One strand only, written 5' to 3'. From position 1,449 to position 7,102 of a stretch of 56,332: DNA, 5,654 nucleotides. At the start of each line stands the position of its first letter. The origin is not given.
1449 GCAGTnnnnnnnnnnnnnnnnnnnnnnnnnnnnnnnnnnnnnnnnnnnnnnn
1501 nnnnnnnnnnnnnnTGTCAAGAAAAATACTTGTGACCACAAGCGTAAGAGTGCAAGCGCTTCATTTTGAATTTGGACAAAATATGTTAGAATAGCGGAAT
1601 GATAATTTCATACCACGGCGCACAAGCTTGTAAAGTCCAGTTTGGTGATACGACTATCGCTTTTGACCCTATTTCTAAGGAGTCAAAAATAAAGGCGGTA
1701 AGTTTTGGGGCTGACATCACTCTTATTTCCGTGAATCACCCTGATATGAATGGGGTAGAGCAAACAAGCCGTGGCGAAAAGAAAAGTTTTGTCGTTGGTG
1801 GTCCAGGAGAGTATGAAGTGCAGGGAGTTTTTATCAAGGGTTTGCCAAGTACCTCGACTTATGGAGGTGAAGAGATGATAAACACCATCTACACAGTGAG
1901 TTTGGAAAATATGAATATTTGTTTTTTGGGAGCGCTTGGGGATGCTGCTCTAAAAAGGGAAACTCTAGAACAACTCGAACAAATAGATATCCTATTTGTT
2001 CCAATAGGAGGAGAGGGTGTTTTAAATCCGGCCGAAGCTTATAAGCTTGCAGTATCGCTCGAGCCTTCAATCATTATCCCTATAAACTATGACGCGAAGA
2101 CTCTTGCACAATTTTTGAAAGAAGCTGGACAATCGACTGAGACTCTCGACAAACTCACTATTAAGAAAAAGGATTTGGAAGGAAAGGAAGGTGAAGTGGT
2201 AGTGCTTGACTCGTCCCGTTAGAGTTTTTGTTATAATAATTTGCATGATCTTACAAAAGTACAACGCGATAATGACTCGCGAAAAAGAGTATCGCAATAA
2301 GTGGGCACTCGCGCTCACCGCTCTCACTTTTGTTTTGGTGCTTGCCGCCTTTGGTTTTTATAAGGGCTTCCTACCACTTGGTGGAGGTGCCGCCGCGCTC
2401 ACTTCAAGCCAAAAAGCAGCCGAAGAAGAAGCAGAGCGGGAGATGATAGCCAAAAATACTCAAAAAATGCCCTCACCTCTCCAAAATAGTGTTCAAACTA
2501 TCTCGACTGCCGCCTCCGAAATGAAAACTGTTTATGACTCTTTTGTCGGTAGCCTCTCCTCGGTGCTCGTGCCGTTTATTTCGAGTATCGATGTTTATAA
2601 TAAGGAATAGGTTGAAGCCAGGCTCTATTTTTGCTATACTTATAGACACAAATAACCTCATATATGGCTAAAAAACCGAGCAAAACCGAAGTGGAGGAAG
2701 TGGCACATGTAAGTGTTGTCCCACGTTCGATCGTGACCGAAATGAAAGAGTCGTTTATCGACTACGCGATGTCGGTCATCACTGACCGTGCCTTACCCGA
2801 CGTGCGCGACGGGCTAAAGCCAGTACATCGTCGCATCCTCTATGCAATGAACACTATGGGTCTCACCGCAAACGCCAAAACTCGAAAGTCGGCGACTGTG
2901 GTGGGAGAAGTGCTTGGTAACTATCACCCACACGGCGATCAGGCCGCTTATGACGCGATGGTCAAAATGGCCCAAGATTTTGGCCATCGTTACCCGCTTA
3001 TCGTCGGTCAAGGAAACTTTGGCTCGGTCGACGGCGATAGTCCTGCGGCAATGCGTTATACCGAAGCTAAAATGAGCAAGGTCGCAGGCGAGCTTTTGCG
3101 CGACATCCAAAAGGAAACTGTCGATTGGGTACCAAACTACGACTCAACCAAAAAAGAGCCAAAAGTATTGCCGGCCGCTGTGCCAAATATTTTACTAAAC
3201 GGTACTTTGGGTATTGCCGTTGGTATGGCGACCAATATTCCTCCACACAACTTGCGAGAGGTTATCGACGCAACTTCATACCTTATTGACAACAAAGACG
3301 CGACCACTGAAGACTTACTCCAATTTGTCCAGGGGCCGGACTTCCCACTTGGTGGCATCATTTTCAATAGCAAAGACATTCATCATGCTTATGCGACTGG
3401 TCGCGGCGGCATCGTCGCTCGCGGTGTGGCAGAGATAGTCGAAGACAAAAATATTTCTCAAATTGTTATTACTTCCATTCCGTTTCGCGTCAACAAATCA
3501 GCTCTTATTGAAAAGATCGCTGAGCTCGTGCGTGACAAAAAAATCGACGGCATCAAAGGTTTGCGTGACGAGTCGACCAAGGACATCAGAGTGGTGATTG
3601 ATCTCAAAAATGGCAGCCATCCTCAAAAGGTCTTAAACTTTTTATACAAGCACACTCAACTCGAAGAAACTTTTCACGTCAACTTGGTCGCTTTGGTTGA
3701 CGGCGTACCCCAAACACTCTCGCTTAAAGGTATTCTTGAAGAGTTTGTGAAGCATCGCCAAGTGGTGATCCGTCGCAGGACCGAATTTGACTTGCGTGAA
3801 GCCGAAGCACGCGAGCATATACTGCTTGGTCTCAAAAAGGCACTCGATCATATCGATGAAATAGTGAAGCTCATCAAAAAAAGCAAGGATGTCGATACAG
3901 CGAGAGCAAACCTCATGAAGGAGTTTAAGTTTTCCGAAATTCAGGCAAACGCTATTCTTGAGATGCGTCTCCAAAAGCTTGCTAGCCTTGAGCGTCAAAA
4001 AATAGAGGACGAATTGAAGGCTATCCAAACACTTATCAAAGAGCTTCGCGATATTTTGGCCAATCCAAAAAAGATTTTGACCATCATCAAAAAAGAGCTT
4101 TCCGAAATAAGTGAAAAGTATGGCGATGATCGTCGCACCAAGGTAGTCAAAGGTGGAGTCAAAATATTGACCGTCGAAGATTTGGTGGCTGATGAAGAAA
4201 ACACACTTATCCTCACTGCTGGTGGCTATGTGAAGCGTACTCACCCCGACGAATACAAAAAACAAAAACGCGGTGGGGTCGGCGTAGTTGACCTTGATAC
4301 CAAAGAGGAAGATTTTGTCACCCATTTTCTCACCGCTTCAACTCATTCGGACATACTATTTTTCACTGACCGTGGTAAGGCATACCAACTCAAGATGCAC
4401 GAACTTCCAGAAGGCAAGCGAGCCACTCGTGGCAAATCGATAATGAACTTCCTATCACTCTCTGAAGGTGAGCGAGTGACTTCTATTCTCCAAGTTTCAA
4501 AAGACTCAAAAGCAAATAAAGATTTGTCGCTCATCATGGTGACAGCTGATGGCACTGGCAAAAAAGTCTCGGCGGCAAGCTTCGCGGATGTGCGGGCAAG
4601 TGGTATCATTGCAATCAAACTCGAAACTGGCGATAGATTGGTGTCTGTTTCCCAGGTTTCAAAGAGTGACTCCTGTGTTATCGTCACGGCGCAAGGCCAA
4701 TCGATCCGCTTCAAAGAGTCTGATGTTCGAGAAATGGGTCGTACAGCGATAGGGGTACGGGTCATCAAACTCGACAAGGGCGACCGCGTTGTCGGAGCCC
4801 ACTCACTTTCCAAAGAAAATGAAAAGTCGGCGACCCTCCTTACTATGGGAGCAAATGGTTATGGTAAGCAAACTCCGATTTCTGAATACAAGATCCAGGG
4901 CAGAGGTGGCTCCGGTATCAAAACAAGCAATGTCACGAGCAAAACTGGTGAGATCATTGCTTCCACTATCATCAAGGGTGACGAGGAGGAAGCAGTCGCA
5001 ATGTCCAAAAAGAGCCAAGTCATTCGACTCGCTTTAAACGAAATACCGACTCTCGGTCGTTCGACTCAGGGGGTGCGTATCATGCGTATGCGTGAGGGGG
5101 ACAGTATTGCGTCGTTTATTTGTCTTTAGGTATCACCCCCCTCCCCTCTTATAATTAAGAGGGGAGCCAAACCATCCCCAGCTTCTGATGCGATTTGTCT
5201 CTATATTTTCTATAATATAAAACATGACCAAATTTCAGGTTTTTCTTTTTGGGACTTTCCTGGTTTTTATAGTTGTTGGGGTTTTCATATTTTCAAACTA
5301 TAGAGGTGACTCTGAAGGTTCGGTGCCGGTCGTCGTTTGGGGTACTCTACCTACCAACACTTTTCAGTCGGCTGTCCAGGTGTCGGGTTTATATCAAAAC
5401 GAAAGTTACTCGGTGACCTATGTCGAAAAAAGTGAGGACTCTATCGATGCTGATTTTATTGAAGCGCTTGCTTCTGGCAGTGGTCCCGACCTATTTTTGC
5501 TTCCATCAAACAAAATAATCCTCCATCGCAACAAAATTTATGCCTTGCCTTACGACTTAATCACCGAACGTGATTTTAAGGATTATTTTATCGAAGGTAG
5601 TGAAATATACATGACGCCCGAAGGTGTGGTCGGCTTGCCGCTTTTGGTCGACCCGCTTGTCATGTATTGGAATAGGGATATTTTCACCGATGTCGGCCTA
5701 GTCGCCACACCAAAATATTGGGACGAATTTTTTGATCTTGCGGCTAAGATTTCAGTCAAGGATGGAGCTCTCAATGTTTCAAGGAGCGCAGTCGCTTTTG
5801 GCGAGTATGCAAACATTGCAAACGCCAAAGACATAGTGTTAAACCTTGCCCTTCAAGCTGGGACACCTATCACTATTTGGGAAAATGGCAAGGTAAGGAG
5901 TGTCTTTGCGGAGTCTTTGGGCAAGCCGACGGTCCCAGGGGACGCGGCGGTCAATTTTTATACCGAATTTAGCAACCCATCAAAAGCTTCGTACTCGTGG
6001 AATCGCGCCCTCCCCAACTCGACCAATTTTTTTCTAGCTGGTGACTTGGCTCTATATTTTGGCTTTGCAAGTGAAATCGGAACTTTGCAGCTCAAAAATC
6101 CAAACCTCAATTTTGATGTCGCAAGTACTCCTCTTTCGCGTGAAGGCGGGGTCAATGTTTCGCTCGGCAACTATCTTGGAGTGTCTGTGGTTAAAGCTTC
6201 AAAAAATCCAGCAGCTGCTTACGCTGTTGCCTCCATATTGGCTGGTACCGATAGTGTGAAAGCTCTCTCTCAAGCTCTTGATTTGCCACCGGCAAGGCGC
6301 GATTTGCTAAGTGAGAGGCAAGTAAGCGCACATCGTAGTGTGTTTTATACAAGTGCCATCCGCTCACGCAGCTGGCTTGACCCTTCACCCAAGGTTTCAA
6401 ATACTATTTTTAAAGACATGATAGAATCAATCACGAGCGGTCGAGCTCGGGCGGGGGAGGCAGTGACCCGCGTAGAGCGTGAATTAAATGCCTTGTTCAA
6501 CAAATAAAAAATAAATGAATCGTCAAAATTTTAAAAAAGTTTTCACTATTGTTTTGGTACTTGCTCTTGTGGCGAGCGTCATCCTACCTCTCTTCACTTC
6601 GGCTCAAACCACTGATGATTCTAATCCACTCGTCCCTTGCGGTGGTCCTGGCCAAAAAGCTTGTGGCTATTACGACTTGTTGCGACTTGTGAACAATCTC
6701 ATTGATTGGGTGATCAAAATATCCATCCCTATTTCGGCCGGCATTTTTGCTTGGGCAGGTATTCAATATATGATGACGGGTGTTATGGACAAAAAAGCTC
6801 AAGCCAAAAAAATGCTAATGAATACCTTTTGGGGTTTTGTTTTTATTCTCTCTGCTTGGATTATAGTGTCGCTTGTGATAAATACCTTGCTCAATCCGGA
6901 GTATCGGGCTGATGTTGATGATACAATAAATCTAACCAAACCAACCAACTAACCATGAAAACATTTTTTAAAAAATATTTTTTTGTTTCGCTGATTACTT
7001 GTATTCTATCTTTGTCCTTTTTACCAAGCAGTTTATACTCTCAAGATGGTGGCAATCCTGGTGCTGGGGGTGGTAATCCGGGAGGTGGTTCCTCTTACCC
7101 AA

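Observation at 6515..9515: Eight tandem TrbC/VirB2-like pilin paralogs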

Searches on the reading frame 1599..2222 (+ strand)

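Call 7: search_protein_families(library=pfam, proteins=[window:1599-2222:+], max_evalue=0.01)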
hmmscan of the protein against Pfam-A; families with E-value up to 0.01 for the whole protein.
window:1599-2222:+ (207 aa): 1 family
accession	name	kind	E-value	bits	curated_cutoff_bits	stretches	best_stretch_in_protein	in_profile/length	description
PF13483.12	Lactamase_B_3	-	1.3e-24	87.4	24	1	3-162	2-159/160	Beta-lactamase superfamily domain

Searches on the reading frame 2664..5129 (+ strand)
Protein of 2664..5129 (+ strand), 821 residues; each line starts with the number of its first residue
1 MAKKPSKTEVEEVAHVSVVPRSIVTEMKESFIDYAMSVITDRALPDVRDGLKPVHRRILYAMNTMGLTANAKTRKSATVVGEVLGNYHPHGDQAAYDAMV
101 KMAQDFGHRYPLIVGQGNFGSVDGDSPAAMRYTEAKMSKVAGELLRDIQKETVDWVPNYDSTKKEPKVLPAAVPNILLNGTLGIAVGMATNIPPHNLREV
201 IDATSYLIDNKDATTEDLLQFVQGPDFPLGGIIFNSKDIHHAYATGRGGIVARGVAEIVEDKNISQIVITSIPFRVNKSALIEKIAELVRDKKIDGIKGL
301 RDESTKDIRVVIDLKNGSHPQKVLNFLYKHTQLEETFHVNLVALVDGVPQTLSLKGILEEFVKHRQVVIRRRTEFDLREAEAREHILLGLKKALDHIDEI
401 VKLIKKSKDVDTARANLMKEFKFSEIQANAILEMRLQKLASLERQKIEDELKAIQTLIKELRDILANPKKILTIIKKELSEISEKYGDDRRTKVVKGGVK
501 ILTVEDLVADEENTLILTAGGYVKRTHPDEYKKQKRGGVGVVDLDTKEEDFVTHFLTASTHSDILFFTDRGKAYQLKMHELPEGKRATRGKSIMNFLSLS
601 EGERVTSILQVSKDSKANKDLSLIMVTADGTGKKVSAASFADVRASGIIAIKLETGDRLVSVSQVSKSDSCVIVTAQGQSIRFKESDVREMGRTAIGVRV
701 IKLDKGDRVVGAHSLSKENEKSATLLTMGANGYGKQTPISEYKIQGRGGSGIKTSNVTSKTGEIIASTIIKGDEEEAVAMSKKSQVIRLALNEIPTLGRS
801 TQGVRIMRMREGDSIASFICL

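Call 7: search_protein_families(library=pfam, proteins=[window:2664-5129:+], max_evalue=0.01)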
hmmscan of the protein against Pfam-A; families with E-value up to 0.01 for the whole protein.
window:2664-5129:+ (821 aa): 2 families
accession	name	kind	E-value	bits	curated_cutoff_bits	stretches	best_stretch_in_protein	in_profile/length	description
PF00521.26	DNA_topoisoIV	-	4.9e-162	540.1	31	1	42-479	1-431/432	DNA gyrase/topoisomerase IV, subunit A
PF03989.18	DNA_gyraseA_C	-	8.3e-69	227.3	27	6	669-714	1-46/48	DNA gyrase C-terminal domain, beta-propeller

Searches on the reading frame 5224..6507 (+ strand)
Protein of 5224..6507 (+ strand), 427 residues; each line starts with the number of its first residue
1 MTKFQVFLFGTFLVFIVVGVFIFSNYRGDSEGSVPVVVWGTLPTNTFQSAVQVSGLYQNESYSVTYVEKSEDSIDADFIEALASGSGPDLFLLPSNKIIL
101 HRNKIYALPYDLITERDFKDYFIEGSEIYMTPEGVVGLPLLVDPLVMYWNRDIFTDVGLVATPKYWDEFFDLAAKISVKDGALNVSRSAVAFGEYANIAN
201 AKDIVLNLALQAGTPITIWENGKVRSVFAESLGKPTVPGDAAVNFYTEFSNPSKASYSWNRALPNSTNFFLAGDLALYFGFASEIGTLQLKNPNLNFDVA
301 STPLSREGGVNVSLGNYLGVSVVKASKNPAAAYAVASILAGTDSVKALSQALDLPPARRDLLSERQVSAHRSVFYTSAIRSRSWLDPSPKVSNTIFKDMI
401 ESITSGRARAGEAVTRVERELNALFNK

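Call 7: search_protein_families(library=pfam, proteins=[window:5224-6507:+], max_evalue=0.01)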
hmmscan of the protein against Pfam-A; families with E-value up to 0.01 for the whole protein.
window:5224-6507:+ (427 aa): 2 families
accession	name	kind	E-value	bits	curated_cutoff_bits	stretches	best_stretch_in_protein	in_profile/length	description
PF13416.11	SBP_bac_8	-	5.5e-18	66.2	27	1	62-368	12-272/279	Bacterial extracellular solute-binding protein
PF01547.30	SBP_bac_1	-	9.7e-18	65.6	26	1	63-342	25-303/307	Bacterial extracellular solute-binding protein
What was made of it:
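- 5224..6507 (+): Membrane-anchored solute-binding-protein-like gene (427 aa), probably the first gene of the operon. Its stop lies 7 nt before copy 1. Pfam SBP_bac_8 and SBP_bac_1, E 5e-18 and 1e-17 (call 7).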

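Call 38: search_solved_structures(query=window:5224-6504:+, max_evalue=0.01)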
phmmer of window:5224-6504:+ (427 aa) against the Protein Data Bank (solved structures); distinct sequences matched with E-value up to 0.01: 12.
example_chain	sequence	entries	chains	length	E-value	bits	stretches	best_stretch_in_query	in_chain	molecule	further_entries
4qrz_A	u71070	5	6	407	2.8e-08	36.5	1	60-364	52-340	ABC-TYPE SUGAR TRANSPORTER | ABC transporter, substrate binding protein (Sugar)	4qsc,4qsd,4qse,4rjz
4r9f_A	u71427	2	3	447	5.4e-07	32.3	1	75-332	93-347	MBP1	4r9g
8art_A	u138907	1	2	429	6e-05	25.5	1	27-184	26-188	Putative secreted maltose-binding protein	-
7eho_A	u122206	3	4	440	6.7e-05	25.4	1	70-176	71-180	Chitin oligosaccharide binding protein NagB2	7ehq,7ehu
6dtq_A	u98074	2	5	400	0.00028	23.3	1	109-182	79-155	maltose-binding protein MalE3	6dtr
5ysb_A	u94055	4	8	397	0.0011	21.4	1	78-179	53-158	Lin1841 protein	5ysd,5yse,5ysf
6pql_A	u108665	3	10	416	0.0029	20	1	85-179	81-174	ABC transporter sugar-binding protein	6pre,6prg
2hfb_A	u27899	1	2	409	0.0032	19.9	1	109-179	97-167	Sugar ABC transporter, sugar-binding protein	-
2hq0_A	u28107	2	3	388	0.0033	19.8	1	111-179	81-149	Sugar ABC transporter, sugar-binding protein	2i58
2heu_A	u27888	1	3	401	0.0036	19.7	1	111-179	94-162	Sugar ABC transporter, sugar-binding protein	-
3jzj_A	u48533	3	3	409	0.0085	18.4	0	62-184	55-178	Acarbose/maltose binding protein GacH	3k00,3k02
3k01_A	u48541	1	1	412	0.0095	18.3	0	63-184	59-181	Acarbose/maltose binding protein GacH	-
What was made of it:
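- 5224..6507 (+): Nearest solved relatives are sugar or oligosaccharide ABC binding proteins (4qrz, E 3e-8; call 38).
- On ABC-type solute-binding protein, cluster with sugar binders (gene 5224-6507): The domain is met, at 66.2 and 65.6 bits (call 7), with sugar-binder relatives in the PDB (call 38).
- It is of the sugar-binding type (call 38).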

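Call 42: search_protein_families(library=ncbifam, proteins=[window:5224-6507:+], max_evalue=0.01)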
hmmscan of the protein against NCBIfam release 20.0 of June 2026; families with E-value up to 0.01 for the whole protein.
window:5224-6507:+ (427 aa): 2 families
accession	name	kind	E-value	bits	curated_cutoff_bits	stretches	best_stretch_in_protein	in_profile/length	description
NF053763.1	ABCarbgalBndGanS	equivalog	0.00064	18.6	700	1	54-176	58-176/420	galactooligosaccharide ABC transporter substrate-binding protein GanS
TIGR03850.1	bind_CPR_0540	equivalog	0.0017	17.1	299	1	138-183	154-198/437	carbohydrate ABC transporter substrate-binding protein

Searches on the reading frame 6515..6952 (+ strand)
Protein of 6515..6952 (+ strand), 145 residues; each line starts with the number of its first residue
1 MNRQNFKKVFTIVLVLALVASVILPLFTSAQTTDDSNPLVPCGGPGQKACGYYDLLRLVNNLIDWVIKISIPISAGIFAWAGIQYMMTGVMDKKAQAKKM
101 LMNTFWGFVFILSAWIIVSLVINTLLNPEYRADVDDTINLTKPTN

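Call 3: search_protein_families(library=pfam, proteins=[window:6515-6952:+], max_evalue=1)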
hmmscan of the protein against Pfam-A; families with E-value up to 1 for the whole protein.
window:6515-6952:+ (145 aa): 6 families
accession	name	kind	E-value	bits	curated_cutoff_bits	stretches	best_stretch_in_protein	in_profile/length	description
PF18895.5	T4SS_pilin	-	6.5e-10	39.4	26.6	1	58-121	8-71/71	Type IV secretion system pilin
PF04956.18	TrbC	-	0.0027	18.3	27.9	1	1-120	1-97/98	TrbC/VIRB2 pilin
PF13800.11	Sigma_reg_N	-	0.0044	17.7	26.3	0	93-140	5-52/91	Sigma factor regulator N-terminal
PF02313.22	Fumarate_red_D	-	0.016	15.9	25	1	39-120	35-113/114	Fumarate reductase subunit D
PF19545.4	DUF6069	-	0.11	13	27.2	1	5-33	74-102/129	Family of unknown function (DUF6069)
PF06570.16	DUF1129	-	0.36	10.8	29.1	1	75-127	120-176/207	Protein of unknown function (DUF1129)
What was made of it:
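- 6515..6952 (+): Copy 1 (w1, 145 aa). Signal-peptide-like N-terminus, an extracytoplasmic segment with a conserved Cys pair, then the two-helix hairpin. PF18895 39.4 bits; TrbC 18.3 bits, sub-threshold (call 3).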

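Call 17: search_solved_structures(query=A1, max_evalue=10, show_alignments=2)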
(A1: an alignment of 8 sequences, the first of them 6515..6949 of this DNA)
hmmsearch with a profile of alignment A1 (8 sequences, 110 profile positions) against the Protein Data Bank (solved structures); distinct sequences matched with E-value up to 10: 4.
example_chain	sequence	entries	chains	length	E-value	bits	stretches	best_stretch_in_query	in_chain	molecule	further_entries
9rjb_C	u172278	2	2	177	0.013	18.8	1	19-89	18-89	Signal peptidase complex subunit 2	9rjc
7p2p_C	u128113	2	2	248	0.025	17.8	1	19-89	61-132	Signal peptidase complex subunit 2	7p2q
9llf_M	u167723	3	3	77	0.7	13.2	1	32-93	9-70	De novo designed GPCR exoframe modulator targeting TM3/4/5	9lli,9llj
8q4h_C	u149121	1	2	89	0.83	13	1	32-65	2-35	Probable tetrachloroethene reductive dehalogenase membrane anchor protein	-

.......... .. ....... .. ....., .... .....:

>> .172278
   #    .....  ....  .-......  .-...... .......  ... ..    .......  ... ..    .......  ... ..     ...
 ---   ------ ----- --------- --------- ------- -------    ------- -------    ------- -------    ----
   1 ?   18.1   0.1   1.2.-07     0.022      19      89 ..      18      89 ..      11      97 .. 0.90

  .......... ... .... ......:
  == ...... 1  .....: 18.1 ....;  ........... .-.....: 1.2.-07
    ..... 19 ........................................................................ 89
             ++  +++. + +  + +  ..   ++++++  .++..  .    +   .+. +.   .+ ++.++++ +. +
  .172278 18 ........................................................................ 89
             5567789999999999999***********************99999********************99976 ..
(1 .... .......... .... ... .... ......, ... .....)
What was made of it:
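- Tried and rejected: Sequence search of the PDB with the paralog profile found only chance hairpin matches (signal peptidase complex subunit 2, E 0.01) and no pilin (call 17).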

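Call 42: search_protein_families(library=ncbifam, proteins=[window:6515-6952:+], max_evalue=0.01)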
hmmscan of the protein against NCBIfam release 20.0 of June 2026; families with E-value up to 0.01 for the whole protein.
window:6515-6952:+ (145 aa): 2 families
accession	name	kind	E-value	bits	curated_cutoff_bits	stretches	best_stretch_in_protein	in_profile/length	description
NF047648.1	MIGRI_fam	equivalog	8e-06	25.9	28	0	100-139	1-36/55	protein MIGRI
NF045849.1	ICE_MMCAP2_0565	equivalog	8e-06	25.4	40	1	56-124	10-79/80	Mbov_0395 family pilin-like conjugal transfer protein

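Call 73: search_protein_families(library=phrogs, proteins=[window:6515-6952:+], max_evalue=0.01)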
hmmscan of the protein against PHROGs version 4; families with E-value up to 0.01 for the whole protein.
window:6515-6952:+ (145 aa): 0 families
